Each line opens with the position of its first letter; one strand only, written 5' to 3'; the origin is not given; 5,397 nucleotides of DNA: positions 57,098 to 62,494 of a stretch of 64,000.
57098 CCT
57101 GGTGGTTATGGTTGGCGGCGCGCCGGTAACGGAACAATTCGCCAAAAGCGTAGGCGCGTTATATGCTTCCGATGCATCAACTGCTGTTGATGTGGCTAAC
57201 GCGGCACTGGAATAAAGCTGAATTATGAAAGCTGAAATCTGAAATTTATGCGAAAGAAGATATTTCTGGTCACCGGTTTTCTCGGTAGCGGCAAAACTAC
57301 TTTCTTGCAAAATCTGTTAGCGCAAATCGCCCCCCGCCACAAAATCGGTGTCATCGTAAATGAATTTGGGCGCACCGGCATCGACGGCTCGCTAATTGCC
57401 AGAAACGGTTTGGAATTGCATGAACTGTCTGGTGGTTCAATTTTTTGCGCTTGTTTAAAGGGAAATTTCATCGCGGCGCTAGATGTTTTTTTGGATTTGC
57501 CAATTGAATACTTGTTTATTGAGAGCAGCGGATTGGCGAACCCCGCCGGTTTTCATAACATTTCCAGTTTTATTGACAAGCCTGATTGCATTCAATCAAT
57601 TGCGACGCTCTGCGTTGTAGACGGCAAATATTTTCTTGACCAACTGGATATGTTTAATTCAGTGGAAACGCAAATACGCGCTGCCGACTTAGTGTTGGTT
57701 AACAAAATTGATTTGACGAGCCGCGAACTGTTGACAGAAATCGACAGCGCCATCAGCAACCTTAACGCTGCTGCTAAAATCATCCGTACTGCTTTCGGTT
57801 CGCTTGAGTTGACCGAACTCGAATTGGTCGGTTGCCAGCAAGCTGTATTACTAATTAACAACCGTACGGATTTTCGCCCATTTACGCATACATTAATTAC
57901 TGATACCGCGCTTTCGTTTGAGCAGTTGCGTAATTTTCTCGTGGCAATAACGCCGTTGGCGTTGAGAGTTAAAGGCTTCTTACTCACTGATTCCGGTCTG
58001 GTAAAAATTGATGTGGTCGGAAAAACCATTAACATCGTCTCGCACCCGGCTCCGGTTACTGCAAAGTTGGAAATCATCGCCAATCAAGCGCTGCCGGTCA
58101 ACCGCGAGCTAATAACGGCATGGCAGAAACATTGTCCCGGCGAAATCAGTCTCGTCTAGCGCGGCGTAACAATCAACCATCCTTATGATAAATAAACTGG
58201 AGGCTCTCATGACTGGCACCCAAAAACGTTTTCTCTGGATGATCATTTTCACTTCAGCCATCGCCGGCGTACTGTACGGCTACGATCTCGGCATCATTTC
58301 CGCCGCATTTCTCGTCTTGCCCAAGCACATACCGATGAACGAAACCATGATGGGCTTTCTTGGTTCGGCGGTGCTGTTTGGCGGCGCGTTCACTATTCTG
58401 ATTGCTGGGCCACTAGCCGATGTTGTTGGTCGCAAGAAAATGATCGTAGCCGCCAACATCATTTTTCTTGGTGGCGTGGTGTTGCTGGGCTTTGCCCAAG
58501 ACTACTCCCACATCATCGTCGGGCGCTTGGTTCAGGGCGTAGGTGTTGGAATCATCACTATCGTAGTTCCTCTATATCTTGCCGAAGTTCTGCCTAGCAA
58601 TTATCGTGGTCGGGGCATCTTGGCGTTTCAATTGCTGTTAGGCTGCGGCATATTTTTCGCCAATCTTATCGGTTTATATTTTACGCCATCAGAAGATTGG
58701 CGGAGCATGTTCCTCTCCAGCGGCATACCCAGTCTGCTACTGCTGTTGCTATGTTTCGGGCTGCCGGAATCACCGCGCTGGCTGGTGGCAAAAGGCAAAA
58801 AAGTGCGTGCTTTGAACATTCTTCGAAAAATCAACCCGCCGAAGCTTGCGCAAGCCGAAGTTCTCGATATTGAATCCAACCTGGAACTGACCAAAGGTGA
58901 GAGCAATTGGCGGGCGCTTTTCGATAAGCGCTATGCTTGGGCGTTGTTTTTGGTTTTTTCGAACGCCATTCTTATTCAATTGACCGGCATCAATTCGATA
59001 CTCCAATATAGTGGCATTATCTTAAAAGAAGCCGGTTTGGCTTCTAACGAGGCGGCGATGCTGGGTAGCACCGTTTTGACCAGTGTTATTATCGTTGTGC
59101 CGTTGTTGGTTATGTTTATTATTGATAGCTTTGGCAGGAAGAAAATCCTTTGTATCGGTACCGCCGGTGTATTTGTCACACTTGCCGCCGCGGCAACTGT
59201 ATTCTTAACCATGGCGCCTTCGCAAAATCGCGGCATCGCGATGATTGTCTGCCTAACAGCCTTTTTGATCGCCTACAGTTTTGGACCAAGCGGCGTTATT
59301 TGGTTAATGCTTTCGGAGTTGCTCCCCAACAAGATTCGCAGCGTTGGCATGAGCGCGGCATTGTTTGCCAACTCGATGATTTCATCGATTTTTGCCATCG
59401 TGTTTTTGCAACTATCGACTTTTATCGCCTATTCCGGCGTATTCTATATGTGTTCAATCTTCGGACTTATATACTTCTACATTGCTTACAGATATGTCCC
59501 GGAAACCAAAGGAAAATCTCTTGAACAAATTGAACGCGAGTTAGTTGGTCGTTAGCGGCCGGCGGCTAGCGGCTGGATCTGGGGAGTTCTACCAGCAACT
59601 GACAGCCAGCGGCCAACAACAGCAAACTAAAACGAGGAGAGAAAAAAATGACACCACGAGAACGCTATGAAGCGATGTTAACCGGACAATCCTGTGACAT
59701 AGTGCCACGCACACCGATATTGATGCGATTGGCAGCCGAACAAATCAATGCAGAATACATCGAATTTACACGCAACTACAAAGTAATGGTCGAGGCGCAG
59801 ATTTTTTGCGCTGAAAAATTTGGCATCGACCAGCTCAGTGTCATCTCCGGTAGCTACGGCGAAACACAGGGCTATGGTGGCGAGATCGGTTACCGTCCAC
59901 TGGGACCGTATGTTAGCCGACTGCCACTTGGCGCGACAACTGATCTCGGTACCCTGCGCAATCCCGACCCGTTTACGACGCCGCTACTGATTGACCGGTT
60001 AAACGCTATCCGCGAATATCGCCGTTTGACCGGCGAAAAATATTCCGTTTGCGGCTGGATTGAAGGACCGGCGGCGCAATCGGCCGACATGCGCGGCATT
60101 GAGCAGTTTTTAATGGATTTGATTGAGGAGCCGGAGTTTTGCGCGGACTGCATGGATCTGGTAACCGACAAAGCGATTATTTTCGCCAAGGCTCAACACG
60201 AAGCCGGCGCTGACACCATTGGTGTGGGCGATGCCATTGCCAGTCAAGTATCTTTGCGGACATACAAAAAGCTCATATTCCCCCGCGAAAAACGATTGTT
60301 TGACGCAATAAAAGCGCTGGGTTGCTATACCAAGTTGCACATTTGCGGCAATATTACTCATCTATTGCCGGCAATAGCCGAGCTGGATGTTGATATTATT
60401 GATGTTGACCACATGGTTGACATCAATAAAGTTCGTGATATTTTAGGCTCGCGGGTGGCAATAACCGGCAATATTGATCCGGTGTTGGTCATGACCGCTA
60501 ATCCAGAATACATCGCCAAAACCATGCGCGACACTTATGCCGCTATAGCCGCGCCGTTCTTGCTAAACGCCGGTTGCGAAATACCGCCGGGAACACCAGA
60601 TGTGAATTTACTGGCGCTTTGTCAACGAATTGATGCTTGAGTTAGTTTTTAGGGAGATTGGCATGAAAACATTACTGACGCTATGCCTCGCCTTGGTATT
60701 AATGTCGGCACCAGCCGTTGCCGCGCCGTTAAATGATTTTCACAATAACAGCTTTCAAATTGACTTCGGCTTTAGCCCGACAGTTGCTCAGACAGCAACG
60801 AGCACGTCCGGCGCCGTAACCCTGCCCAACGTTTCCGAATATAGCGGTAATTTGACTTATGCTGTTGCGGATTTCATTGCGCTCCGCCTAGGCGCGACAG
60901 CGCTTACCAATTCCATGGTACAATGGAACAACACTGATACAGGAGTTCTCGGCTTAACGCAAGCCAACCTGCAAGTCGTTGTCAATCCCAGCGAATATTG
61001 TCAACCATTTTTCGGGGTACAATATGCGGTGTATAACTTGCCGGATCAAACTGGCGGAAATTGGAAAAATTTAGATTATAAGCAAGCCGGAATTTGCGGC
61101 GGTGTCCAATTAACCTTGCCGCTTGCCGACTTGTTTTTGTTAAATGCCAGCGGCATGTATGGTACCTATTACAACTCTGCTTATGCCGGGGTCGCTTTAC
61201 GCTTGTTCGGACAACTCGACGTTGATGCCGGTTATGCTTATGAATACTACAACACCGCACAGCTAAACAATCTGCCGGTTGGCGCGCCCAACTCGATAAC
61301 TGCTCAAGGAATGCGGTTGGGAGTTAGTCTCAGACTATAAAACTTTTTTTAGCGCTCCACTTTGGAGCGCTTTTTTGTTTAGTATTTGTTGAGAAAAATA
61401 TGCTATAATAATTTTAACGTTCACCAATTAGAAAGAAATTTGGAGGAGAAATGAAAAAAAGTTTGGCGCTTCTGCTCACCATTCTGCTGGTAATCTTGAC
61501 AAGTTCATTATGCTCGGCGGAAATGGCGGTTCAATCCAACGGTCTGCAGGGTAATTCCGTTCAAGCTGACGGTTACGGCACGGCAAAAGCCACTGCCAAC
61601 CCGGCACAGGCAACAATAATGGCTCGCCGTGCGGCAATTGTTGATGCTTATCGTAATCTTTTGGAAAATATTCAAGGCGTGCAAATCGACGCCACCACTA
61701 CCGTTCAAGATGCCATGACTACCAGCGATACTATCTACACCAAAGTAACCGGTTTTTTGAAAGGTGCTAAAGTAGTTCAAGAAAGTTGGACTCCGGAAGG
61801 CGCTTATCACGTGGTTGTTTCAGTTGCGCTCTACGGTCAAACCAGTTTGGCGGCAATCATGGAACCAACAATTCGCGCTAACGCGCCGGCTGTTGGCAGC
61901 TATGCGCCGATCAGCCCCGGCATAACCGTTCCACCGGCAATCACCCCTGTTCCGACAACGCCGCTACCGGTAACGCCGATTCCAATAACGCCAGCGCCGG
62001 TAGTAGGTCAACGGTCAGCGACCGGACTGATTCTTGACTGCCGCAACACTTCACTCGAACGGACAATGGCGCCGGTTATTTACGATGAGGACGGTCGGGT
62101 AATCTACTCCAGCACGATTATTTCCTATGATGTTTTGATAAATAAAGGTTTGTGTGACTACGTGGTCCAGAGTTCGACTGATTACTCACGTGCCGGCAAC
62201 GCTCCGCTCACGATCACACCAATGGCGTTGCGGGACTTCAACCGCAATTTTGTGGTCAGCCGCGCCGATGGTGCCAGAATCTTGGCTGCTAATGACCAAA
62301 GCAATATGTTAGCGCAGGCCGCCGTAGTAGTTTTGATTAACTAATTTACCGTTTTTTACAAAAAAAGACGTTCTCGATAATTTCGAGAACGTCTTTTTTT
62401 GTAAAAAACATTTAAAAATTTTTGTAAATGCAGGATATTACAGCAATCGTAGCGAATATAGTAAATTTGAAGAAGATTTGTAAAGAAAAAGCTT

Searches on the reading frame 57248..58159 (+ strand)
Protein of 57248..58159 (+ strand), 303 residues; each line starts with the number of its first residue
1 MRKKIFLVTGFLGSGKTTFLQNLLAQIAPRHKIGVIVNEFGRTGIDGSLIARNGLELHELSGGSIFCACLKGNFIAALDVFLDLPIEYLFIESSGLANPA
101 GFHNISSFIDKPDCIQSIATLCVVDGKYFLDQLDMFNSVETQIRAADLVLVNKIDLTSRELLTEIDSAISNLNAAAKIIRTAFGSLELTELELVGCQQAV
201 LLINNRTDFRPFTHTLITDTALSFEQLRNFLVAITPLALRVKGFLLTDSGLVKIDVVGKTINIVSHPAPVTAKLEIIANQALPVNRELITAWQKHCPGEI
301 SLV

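Call 77: search_protein_families(library=pfam, proteins=[window:57248-58159:+], max_evalue=0.00001)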
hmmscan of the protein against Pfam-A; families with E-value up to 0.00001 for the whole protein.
window:57248-58159:+ (303 aa): 1 family
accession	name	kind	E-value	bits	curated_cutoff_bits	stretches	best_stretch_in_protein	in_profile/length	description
PF02492.25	cobW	-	1.8e-36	125.8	20.7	1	5-179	2-179/180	CobW/HypB/UreG, nucleotide-binding domain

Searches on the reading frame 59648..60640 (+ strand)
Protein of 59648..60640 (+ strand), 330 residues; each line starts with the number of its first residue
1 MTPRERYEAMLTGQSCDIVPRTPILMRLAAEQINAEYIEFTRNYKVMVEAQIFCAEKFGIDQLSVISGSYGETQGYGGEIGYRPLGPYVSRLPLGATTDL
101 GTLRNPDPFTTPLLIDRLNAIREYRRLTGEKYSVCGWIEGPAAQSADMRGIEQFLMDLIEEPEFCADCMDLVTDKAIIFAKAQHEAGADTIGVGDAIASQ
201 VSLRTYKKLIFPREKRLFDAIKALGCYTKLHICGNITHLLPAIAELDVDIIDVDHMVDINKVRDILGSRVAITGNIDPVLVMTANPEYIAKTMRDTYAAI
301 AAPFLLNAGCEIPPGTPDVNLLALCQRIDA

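Call 78: search_protein_families(library=pfam, proteins=[window:59648-60640:+], max_evalue=0.00001)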
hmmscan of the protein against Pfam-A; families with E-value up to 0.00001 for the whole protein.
window:59648-60640:+ (330 aa): 1 family
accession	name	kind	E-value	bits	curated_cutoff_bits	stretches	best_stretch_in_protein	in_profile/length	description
PF01208.23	URO-D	-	5.3e-55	187.3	23.9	1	2-328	1-343/346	Uroporphyrinogen decarboxylase (URO-D)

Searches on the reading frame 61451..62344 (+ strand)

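Call 78: search_protein_families(library=pfam, proteins=[window:61451-62344:+], max_evalue=0.00001)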
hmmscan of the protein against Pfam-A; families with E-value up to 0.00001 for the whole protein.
window:61451-62344:+ (297 aa): 1 family
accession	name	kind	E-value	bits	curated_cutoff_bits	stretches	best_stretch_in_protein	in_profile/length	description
PF02169.21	LPP20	-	5.5e-09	36.8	25.9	1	42-125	18-96/97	LPP20 lipoprotein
